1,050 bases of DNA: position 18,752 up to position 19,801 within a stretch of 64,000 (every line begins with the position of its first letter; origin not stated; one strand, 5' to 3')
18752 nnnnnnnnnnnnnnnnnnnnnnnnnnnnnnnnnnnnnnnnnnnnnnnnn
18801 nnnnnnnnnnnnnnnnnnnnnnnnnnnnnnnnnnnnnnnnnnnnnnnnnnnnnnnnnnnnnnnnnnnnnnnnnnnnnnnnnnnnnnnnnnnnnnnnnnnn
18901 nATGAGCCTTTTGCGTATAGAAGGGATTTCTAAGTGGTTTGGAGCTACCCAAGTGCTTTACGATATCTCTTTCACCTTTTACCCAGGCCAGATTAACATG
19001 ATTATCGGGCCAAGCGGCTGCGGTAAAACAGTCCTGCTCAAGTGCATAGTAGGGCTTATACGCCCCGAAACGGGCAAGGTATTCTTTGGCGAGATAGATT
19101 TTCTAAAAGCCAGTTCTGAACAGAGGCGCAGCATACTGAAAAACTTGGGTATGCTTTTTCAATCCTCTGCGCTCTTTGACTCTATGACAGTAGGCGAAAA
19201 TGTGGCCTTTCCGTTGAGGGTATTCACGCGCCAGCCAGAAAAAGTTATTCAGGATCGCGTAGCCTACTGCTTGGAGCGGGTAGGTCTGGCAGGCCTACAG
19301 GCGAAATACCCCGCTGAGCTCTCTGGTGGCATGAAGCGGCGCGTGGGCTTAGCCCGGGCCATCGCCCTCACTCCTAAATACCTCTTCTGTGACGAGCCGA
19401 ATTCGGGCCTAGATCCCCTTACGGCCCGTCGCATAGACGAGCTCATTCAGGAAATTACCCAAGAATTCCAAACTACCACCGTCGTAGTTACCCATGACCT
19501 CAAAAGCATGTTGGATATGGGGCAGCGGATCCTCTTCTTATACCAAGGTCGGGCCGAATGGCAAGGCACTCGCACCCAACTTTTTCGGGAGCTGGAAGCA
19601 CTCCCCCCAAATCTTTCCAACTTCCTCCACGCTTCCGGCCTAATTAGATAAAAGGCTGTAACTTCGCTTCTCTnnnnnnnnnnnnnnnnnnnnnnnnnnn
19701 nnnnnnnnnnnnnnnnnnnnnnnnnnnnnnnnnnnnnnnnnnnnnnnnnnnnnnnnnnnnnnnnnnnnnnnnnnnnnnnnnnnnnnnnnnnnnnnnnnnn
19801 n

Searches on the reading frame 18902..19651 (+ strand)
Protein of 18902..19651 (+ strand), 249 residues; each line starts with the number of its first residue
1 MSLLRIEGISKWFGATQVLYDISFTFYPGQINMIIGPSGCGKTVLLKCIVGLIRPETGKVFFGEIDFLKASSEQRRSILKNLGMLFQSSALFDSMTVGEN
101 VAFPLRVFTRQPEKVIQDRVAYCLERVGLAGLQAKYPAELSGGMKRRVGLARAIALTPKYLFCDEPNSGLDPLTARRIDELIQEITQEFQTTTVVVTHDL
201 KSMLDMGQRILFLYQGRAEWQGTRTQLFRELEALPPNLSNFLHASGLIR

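Call 17: search_protein_families(library=pfam, proteins=[window:18902-19651:+], max_evalue=0.001)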
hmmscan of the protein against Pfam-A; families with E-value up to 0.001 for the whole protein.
window:18902-19651:+ (249 aa): 4 families
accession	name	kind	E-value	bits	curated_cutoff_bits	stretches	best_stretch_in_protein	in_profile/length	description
PF00005.33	ABC_tran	-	2.4e-32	112.8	25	1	20-167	2-136/137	ABC transporter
PF13304.12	AAA_21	-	1.5e-09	38.8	27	0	136-200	234-300/304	AAA domain, putative AbiEii toxin, Type IV TA system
PF02463.25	SMC_N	-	1.2e-05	25.3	40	1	30-209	25-207/220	RecF/RecN/SMC N terminal domain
PF13476.12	AAA_23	-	0.00012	23.2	27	1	4-50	2-40/201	AAA domain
